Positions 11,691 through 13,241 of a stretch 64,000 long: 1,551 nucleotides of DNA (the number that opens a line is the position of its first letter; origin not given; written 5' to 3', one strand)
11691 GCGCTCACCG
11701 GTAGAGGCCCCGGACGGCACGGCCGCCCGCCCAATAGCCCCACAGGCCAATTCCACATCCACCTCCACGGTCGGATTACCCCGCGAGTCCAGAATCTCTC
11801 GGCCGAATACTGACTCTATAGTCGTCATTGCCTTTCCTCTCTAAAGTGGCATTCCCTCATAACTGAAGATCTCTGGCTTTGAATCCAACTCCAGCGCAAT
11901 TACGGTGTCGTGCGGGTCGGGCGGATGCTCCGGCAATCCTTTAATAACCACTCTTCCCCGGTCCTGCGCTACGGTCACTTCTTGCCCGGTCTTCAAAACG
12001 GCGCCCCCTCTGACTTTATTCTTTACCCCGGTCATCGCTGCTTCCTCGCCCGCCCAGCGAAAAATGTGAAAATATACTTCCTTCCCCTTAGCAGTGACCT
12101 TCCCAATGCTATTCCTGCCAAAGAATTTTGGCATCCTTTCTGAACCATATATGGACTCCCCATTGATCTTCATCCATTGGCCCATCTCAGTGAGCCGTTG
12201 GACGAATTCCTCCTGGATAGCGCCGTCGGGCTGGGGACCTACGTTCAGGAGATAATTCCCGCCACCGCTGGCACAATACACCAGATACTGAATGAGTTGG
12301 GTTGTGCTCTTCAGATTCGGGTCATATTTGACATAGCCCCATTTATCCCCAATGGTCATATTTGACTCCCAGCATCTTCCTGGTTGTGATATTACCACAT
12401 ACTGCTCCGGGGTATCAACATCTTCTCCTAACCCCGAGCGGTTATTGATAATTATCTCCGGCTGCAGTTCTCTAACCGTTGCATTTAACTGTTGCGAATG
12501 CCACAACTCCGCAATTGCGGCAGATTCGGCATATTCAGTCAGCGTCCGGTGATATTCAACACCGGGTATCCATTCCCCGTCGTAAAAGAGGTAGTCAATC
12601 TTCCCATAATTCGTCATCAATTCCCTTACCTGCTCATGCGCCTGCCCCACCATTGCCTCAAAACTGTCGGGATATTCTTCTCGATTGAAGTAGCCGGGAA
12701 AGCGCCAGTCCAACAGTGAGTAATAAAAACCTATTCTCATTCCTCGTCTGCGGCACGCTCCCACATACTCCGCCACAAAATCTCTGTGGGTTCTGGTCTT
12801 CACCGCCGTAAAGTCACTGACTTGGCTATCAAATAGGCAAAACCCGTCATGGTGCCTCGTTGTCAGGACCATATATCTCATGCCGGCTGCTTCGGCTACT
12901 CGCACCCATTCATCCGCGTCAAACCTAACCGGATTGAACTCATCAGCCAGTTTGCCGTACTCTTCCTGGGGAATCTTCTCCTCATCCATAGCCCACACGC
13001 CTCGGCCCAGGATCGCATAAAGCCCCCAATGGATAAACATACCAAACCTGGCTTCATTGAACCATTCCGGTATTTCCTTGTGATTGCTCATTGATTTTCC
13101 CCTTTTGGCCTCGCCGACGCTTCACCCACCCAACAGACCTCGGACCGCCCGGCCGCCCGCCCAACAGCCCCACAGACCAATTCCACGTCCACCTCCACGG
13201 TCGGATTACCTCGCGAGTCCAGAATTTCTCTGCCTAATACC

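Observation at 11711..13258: GH29 fucosidase gene bracketed by an enolase 5' duplication; the remnant forms a leader ORF coupled to the fucosidase start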

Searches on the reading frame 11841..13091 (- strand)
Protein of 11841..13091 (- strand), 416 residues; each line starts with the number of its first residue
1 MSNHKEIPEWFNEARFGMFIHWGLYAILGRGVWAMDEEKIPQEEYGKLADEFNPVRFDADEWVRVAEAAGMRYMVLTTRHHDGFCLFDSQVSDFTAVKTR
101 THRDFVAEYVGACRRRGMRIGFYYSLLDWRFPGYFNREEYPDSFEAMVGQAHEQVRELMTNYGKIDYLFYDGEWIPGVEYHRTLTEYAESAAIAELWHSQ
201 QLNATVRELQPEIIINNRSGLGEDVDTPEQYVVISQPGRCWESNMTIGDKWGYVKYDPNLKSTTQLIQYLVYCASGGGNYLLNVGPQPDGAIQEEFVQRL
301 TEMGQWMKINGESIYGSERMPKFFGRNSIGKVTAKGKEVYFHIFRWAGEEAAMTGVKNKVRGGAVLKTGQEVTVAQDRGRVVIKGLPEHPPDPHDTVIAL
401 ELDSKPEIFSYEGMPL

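Call 5: search_protein_families(library=pfam, proteins=[window:11841-13091:-])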
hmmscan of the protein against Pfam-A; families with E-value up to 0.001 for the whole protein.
window:11841-13091:- (416 aa): 2 families
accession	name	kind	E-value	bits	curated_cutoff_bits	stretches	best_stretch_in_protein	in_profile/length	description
PF01120.23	Alpha_L_fucos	-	3.2e-89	300.2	25.2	1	3-312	22-345/345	Alpha-L-fucosidase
PF14871.12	GHL6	-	9.5e-06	26.3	35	1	58-123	1-63/132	Hypothetical glycosyl hydrolase 6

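Call 9: find_encoding_contigs(protein=window:11841-13091:-, flank=8000, max_places=10)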
Protein window:11841-13091:- (416 aa): 1 contig read that carries it; 1 place shown.
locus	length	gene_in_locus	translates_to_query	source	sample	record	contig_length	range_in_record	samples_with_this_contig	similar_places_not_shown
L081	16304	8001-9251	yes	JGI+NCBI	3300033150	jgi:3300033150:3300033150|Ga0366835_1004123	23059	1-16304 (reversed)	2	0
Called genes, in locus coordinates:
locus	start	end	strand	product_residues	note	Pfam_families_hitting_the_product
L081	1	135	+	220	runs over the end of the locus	PF02527:GidB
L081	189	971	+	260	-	PF00142:Fer4_NifH (weak), PF00448:SRP54 (faint), PF01656:CbiA, PF02374:ArsA_ATPase (faint), PF09140:MipZ (faint), PF10609:ParA (weak), PF13614:AAA_31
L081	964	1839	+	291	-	PF02195:ParB_N, PF17762:HTH_ParB, PF23552:ParB_C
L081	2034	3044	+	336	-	PF13623:SurA_N_2 (faint), PF13624:SurA_N_3 (weak), PF13145:Rotamase_2, PF00639:Rotamase, PF13616:Rotamase_3 (weak)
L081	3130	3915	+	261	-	PF01503:PRA-PH (faint), PF12643:MazG-like (faint), PF03819:MazG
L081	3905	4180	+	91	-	PF01479:S4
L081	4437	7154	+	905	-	PF01326:PPDK_N, PF00391:PEP-utilizers, PF02896:PEP-utilizers_C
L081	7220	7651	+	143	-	PF16242:Pyrid_ox_like, PF01243:PNPOx_N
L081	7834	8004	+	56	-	PF03952:Enolase_N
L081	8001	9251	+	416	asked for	PF01120:Alpha_L_fucos, PF14871:GHL6 (weak)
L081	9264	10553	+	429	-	PF03952:Enolase_N, PF00113:Enolase_C, PF13378:MR_MLE_C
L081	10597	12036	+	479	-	PF06253:MTTB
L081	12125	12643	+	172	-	-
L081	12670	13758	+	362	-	-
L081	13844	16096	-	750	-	PF11369:DUF3160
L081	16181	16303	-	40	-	?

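Call 11: find_related_loci(query=window:11841-13091:-, collection=genome_contigs, flank=5000)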
Query window:11841-13091:- (416 aa) in genome_contigs; peptide patterns used: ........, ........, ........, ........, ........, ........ (x = any residue, [..] = any of these).
599 stretches matched a pattern (row limit reached: there are more); 588 encode a relative of the query (tblastn E <= 1e-3); the best 80 are kept; 80 distinct loci.
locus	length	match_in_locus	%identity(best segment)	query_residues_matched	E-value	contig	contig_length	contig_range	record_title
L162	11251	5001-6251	63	10-416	0e+0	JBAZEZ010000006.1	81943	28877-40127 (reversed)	MAG: Candidatus Ratteibacteria bacterium isolate SO_2017_LW3_138 NODE_575_length_81943_cov_3.709006_LW162_2017, whole ge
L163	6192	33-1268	58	9-416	1e-164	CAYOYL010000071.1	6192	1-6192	MAG TPA_asm: uncultured bacterium isolate SRP067234_co1_231 genome assembly, contig: k99_991564, whole genome shotgun se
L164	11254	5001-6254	56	3-416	9e-163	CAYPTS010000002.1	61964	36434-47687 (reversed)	MAG TPA_asm: uncultured bacterium isolate binchicken_co27_220 genome assembly, contig: NODE_789_length_61964_cov_53.8142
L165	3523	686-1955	61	5-416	7e-169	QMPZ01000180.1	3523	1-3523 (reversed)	MAG: Candidatus Aerophobetes bacterium isolate B47_G16 B47_Guay16_scaffold_34067, whole genome shotgun sequence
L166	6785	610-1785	57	9-409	5e-153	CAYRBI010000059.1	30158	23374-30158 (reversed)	MAG TPA_asm: uncultured bacterium isolate binchicken_co66_130 genome assembly, contig: NODE_2547_length_30158_cov_9.9377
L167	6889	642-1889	55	3-416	1e-149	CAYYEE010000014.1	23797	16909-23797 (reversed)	MAG TPA_asm: uncultured Planctomycetota bacterium isolate binchicken_co265_18 genome assembly, contig: NODE_3487_length_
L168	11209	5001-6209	54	9-410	3e-149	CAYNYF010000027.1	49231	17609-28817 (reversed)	MAG TPA_asm: uncultured Planctomycetaceae bacterium isolate SRP214966_co5_363 genome assembly, contig: NODE_353_length_4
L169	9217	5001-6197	54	3-410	2e-145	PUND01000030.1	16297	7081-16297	MAG: Phycisphaerae bacterium isolate B1Sed10_206R1 B1-Sed10-C4067, whole genome shotgun sequence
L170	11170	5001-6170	54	1-407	4e-136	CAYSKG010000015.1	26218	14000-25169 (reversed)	MAG TPA_asm: uncultured Candidatus Bathyarchaeia archaeon isolate binchicken_co184_659 genome assembly, contig: NODE_282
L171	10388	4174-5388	50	9-412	8e-136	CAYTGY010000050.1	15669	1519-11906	MAG TPA_asm: uncultured Spirochaetaceae bacterium isolate SRP141376_co4_281 genome assembly, contig: NODE_6414_length_15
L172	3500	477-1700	50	3-407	2e-134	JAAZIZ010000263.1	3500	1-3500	MAG: Lentisphaerae bacterium isolate AS21ysBPME_182 142991_AS21, whole genome shotgun sequence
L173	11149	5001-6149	52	9-407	6e-127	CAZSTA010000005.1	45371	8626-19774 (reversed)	MAG TPA_asm: uncultured bacterium isolate binchicken_co34_576 genome assembly, contig: NODE_1041_length_45371_cov_5.6214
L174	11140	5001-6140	52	10-403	3e-124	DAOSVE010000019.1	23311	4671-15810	MAG TPA_asm: Candidatus Atribacteria bacterium isolate AMR_MDS_2171 NODE_1431_length_23311_cov_76.613433, whole genome s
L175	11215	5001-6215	48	1-407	3e-122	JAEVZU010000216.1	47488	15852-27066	MAG: Bacillota bacterium isolate OH_PBB_181 k127_317528, whole genome shotgun sequence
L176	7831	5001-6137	49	10-406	4e-119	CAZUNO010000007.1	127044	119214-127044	MAG TPA_asm: Candidatus Hadarchaeota archaeon isolate SRP141376_co1_11 genome assembly, contig: NODE_311_length_127044_c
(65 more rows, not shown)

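Call 18: find_homologous_proteins(query=window:11841-13091:-, max_evalue=1e-60)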
Query window:11841-13091:- (416 aa): 7644 proteins with E <= 1e-60 among 8000 candidates; the best 120 are listed.
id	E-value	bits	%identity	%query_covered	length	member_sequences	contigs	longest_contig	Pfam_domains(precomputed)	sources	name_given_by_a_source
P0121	9.0e-290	979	99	100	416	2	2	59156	PF14871.13,PF01120.24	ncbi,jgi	-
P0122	5.2e-218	742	75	96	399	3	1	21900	PF14871.13,PF01120.24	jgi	-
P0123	2.9e-212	723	73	100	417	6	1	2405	PF14871.13,PF01120.24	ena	-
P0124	3.1e-208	710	72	100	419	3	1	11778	PF14871.13,PF01120.24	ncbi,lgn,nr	ncbi:MAG TPA: alpha-L-fucosidase [Candidatus Omnitrophica bacterium]|nr:alpha-L-fucosidase [Candidat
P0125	2.7e-193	661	66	98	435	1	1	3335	PF14871.13,PF01120.24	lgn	-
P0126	5.9e-193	660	66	100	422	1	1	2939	PF14871.13,PF01120.24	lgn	-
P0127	6.5e-193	660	65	100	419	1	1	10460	PF14871.13,PF01120.24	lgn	-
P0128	4.0e-190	650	65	100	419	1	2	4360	PF14871.13,PF01120.24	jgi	-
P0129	1.6e-189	648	66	98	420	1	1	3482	PF14871.13,PF01120.24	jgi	-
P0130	2.8e-189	648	65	100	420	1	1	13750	PF14871.13,PF01120.24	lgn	-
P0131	1.1e-188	646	67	98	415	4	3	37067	PF14871.13,PF01120.24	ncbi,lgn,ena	-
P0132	1.7e-188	645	65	100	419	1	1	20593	PF14871.13,PF01120.24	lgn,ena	-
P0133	2.9e-188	644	64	100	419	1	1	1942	PF14871.13,PF01120.24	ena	-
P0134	5.8e-188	643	67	98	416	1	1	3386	PF14871.13,PF01120.24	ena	-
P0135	5.7e-185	633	65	100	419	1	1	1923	PF14871.13,PF01120.24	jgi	-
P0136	1.1e-183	629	64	100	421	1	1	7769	PF14871.13,PF01120.24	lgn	-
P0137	2.0e-182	625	63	100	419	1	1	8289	PF14871.13,PF01120.24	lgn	-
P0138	3.7e-182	624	64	98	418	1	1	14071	PF14871.13,PF01120.24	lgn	-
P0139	4.3e-182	624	64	98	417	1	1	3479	PF14871.13,PF01120.24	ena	-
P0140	1.1e-181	623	63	100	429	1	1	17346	PF14871.13,PF01120.24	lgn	-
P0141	9.3e-181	620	63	99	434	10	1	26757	PF14871.13,PF01120.24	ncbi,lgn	-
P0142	2.1e-180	618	64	98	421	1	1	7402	PF14871.13,PF01120.24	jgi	-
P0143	1.0e-179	616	62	100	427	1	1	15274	PF01120.24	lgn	-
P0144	1.3e-179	616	63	100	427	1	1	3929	PF14871.13,PF01120.24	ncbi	-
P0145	1.7e-179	615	64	98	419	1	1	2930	PF14871.13,PF01120.24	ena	-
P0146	2.5e-178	612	63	98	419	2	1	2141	PF14871.13,PF01120.24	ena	-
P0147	5.1e-178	611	62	100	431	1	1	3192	PF14871.13,PF01120.24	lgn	-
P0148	5.2e-178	610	62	100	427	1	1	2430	PF14871.13,PF01120.24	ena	-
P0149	9.9e-178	610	62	99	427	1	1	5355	PF14871.13,PF01120.24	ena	-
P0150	1.5e-177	609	62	99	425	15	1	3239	PF14871.13,PF01120.24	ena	-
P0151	3.7e-177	608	63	98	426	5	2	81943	PF14871.13,PF01120.24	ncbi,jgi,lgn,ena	ncbi:MAG: alpha-L-fucosidase [Candidatus Ratteibacteria bacterium]|jgi:alpha-L-fucosidase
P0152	6.0e-177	607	62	100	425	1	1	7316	PF14871.13,PF01120.24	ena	-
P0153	3.0e-176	605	61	100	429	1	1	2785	PF14871.13,PF01120.24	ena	-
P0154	3.9e-176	604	66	95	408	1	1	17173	PF14871.13,PF01120.24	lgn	-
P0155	6.0e-176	604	63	100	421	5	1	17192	PF14871.13,PF01120.24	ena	-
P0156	6.9e-176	603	61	100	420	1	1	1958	PF14871.13,PF01120.24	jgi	jgi:alpha-L-fucosidase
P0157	1.3e-175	603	66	98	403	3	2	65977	PF14871.13,PF01120.24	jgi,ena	-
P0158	2.7e-175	602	64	98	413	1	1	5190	PF14871.13,PF01120.24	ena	-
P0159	1.6e-174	599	63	98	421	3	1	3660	PF14871.13,PF01120.24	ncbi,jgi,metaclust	metaclust:\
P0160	8.2e-174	597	62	100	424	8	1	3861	PF14871.13,PF01120.24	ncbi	-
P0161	1.6e-173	596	62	98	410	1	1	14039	PF14871.13,PF01120.24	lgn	-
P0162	1.7e-173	596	62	99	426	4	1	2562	PF14871.13,PF01120.24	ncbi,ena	-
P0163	2.4e-173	595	63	97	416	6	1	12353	PF14871.13,PF01120.24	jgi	-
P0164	3.4e-173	595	62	100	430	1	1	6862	PF14871.13,PF01120.24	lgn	-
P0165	7.0e-173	594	61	99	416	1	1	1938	PF14871.13,PF01120.24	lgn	-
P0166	9.5e-173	593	61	98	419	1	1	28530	PF14871.13,PF01120.24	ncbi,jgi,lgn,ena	-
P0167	2.3e-172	592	62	98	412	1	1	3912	PF14871.13,PF01120.24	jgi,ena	jgi:alpha-L-fucosidase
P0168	3.7e-172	591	62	98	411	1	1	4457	PF14871.13,PF01120.24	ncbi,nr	ncbi:MAG: alpha-L-fucosidase [Actinomycetia bacterium]|nr:alpha-L-fucosidase [Actinomycetes bacteriu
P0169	1.6e-171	589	58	98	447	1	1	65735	PF14871.13,PF01120.24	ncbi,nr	ncbi:MAG: alpha-L-fucosidase [bacterium]|nr:alpha-L-fucosidase [bacterium]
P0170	8.5e-171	587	61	98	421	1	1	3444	PF14871.13,PF01120.24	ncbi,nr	ncbi:MAG: alpha-L-fucosidase [Candidatus Omnitrophica bacterium]|nr:alpha-L-fucosidase [Candidatus O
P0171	4.1e-170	584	60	98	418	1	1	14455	PF14871.13,PF01120.24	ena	-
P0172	9.1e-170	583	64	94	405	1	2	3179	PF14871.13,PF01120.24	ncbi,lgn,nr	ncbi:MAG: hypothetical protein DDT40_01221 [candidate division WS2 bacterium]|nr:hypothetical protei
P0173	1.4e-169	583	62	98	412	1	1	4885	PF14871.13,PF01120.24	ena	-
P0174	1.5e-169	583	61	100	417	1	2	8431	PF14871.13,PF01120.24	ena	-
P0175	5.0e-169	581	62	96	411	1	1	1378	PF14871.13,PF01120.24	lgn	-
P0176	7.1e-169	580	60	100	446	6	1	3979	PF14871.13,PF01120.24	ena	-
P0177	8.6e-169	580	60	99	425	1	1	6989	PF14871.13,PF01120.24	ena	-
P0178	1.3e-168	579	60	98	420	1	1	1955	PF01120.24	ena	-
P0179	1.4e-168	579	62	96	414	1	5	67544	PF14871.13,PF01120.24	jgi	-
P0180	1.7e-168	579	59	100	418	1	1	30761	PF14871.13,PF01120.24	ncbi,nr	ncbi:MAG: alpha-L-fucosidase [Candidatus Omnitrophica bacterium]|nr:alpha-L-fucosidase [Candidatus O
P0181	2.2e-168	579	63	98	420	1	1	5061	PF14871.13,PF01120.24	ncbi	-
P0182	2.2e-168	579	59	98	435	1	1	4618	PF14871.13,PF01120.24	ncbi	-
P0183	5.9e-168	577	61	99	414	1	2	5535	PF01120.24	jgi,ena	-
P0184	2.0e-167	576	63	95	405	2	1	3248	PF14871.13,PF01120.24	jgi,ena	-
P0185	5.8e-167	574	59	99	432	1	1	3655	PF14871.13,PF01120.24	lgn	-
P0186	2.1e-166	572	60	100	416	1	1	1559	PF14871.13,PF01120.24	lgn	-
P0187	1.4e-165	569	58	100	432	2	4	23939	PF14871.13,PF01120.24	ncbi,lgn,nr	ncbi:MAG: alpha-L-fucosidase [Verrucomicrobia bacterium]|nr:alpha-L-fucosidase [Verrucomicrobiota ba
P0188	1.7e-165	569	61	100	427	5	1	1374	PF14871.13,PF01120.24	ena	-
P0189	3.1e-165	568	60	97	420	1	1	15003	PF14871.13,PF01120.24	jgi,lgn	jgi:Alpha-L-fucosidase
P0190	3.8e-165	568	64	92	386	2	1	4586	PF14871.13,PF01120.24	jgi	-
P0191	5.2e-165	568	60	100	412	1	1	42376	PF14871.13,PF01120.24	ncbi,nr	ncbi:MAG: alpha-L-fucosidase [Candidatus Omnitrophica bacterium]|nr:alpha-L-fucosidase [Candidatus O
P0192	1.8e-164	566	60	98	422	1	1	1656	PF14871.13,PF01120.24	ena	-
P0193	2.6e-164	565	61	95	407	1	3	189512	PF01120.24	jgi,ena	-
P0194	3.7e-164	565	60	98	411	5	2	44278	PF14871.13,PF01120.24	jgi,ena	-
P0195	5.1e-163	561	60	99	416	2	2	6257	PF14871.13,PF01120.24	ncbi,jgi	jgi:alpha-L-fucosidase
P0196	6.3e-163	561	58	98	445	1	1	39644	PF14871.13,PF01120.24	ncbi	ncbi:MAG: alpha-L-fucosidase [Candidatus Omnitrophota bacterium]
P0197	9.5e-163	560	60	94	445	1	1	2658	PF14871.13,PF01120.24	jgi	-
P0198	1.6e-162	559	60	98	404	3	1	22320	PF14871.13,PF01120.24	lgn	-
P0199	5.0e-162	558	60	98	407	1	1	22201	PF14871.13,PF01120.24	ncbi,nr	ncbi:MAG: alpha-L-fucosidase [Candidatus Omnitrophica bacterium]|nr:alpha-L-fucosidase [Candidatus O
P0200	5.9e-162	558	59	98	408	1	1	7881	PF14871.13,PF01120.24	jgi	jgi:alpha-L-fucosidase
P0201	8.7e-162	557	60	96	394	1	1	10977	PF14871.13,PF01120.24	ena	-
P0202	1.1e-161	557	60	98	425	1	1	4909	PF14871.13,PF01120.24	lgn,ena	-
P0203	2.1e-161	556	61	97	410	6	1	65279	PF14871.13,PF01120.24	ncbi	-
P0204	3.1e-161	555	58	98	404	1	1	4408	PF14871.13,PF01120.24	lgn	-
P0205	4.2e-161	555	60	97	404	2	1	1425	PF14871.13,PF01120.24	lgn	-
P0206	4.3e-161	555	58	98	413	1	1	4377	PF14871.13,PF01120.24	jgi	-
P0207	6.2e-161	554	58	98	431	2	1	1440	PF14871.13,PF01120.24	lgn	-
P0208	7.6e-161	554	61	97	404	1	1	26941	PF14871.13,PF01120.24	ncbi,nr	ncbi:MAG: alpha-L-fucosidase [Armatimonadota bacterium]|nr:alpha-L-fucosidase [Armatimonadota bacter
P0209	9.5e-161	554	58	97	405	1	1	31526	PF14871.13,PF01120.24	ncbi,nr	ncbi:MAG: alpha-L-fucosidase [Armatimonadetes bacterium]|nr:alpha-L-fucosidase [Armatimonadota bacte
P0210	1.0e-160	554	59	98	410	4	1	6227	PF01120.24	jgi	-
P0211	1.1e-160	553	60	96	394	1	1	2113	PF14871.13,PF01120.24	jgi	-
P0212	1.1e-160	553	60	96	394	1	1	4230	PF01120.24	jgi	-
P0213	3.2e-160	552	58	98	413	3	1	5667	PF14871.13,PF01120.24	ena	-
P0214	3.8e-160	552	60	96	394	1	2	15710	PF14871.13,PF01120.24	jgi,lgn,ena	-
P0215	4.2e-160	551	58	98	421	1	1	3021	PF14871.13,PF01120.24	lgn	-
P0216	6.4e-160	551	60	98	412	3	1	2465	PF14871.13,PF01120.24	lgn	-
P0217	2.2e-159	549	61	96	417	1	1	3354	PF14871.13,PF01120.24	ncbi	-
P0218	2.9e-159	549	57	98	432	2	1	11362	PF01120.24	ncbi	ncbi:MAG: alpha-L-fucosidase [Verrucomicrobiota bacterium]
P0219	4.0e-159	548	57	98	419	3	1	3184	PF14871.13,PF01120.24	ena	-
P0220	4.7e-159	548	60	99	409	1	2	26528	PF14871.13,PF01120.24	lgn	-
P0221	7.5e-159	547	61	96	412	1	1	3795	PF14871.13,PF01120.24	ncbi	-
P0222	7.8e-159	547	58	99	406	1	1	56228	PF14871.13,PF01120.24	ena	-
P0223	8.1e-159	547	59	97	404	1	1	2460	PF14871.13,PF01120.24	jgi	-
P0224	8.7e-159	547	59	95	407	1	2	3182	PF14871.13,PF01120.24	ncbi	-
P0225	9.2e-159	547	57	100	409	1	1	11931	PF14871.13,PF01120.24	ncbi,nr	ncbi:MAG: alpha-L-fucosidase [Candidatus Ratteibacteria bacterium]|nr:alpha-L-fucosidase [Candidatus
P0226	1.1e-158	547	59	97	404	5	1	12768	PF14871.13,PF01120.24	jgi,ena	-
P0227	1.7e-158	546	58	98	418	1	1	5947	PF14871.13,PF01120.24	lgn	-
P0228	2.3e-158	546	58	100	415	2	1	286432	PF01120.24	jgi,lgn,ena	-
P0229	2.8e-158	545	59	99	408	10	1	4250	PF14871.13,PF01120.24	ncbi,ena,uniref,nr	ncbi:alpha-L-fucosidase [Candidatus Desantisbacteria bacterium CG_4_10_14_0_8_um_filter_48_22]|unire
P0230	8.4e-158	544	57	98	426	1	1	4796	PF14871.13,PF01120.24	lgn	-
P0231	1.2e-157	543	58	99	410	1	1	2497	PF14871.13,PF01120.24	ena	-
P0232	1.3e-157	543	61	96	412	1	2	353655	PF14871.13,PF01120.24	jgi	-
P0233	1.4e-157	543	59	97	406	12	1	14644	PF14871.13,PF01120.24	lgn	-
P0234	3.7e-157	542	57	98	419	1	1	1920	PF01120.24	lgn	-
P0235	3.9e-157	542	57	98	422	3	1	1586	PF14871.13,PF01120.24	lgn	-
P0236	4.3e-157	542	58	97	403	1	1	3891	PF14871.13,PF01120.24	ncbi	-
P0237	7.2e-157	541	58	97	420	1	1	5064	PF14871.13,PF01120.24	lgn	-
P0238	1.3e-156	540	56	98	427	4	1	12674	PF14871.13,PF01120.24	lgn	-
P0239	1.4e-156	540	59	99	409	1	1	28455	PF14871.13,PF01120.24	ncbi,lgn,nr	ncbi:MAG: alpha-L-fucosidase [Armatimonadota bacterium]|nr:alpha-L-fucosidase [Armatimonadota bacter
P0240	1.7e-156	540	57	97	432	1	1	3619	PF14871.13,PF01120.24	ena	-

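Call 20: find_encoding_contigs(protein=P0121, flank=8000, max_places=4)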
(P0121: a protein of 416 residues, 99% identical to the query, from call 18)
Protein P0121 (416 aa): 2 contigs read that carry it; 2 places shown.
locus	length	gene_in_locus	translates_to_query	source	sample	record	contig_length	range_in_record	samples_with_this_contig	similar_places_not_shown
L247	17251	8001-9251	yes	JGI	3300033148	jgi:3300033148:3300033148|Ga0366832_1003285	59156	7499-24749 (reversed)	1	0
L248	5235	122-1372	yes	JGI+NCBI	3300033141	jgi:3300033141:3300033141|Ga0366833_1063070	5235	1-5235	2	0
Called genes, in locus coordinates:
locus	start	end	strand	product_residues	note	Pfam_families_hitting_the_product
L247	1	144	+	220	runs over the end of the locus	PF02527:GidB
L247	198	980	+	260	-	PF00142:Fer4_NifH (faint), PF01656:CbiA, PF02374:ArsA_ATPase (faint), PF09140:MipZ (faint), PF10609:ParA (weak), PF13614:AAA_31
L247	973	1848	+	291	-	PF02195:ParB_N, PF17762:HTH_ParB, PF23552:ParB_C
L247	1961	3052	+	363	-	PF13623:SurA_N_2 (faint), PF13624:SurA_N_3 (weak), PF13145:Rotamase_2, PF00639:Rotamase, PF13616:Rotamase_3 (weak)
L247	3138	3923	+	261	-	PF01503:PRA-PH (faint), PF12643:MazG-like (faint), PF03819:MazG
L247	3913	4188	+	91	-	PF01479:S4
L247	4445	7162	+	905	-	PF01326:PPDK_N, PF00391:PEP-utilizers, PF02896:PEP-utilizers_C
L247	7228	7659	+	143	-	PF16242:Pyrid_ox_like, PF01243:PNPOx_N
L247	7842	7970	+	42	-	PF03952:Enolase_N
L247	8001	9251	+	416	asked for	PF01120:Alpha_L_fucos, PF14871:GHL6 (weak)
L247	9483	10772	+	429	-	PF03952:Enolase_N, PF00113:Enolase_C, PF13378:MR_MLE_C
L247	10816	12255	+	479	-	PF06253:MTTB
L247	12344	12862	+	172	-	-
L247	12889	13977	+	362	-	-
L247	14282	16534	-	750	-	PF11369:DUF3160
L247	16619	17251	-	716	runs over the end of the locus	PF02706:Wzz (weak), PF13807:GNVR (weak), PF01656:CbiA (weak), PF10609:ParA, PF13614:AAA_31 (weak)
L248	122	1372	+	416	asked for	PF01120:Alpha_L_fucos, PF14871:GHL6 (weak)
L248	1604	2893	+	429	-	PF03952:Enolase_N, PF00113:Enolase_C, PF13378:MR_MLE_C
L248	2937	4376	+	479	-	PF06253:MTTB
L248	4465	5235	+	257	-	?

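Call 21: find_encoding_contigs(protein=P0122, flank=6000, max_places=3)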
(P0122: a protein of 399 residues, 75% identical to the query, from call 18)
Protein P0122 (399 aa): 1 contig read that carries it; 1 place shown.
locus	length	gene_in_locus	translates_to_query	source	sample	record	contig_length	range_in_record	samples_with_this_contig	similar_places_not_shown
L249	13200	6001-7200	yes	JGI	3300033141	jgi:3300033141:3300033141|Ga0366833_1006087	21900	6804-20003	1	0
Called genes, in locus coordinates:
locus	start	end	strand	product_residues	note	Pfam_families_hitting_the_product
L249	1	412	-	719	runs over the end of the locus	PF00999:Na_H_Exchanger, PF00582:Usp (weak)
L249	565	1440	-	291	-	PF01569:PAP2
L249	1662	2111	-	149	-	-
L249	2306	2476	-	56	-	-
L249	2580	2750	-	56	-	-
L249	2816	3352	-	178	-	-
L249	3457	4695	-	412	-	-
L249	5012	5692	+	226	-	-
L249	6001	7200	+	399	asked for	PF01120:Alpha_L_fucos, PF14871:GHL6 (weak)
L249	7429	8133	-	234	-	PF01895:PhoU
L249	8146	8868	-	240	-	PF02463:SMC_N (faint), PF00005:ABC_tran, PF13304:AAA_21 (weak)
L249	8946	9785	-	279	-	PF00528:BPD_transp_1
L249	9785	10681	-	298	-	PF00528:BPD_transp_1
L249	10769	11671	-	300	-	PF12849:PBP_like_2, PF12727:PBP_like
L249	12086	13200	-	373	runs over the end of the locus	PF01408:GFO_IDH_MocA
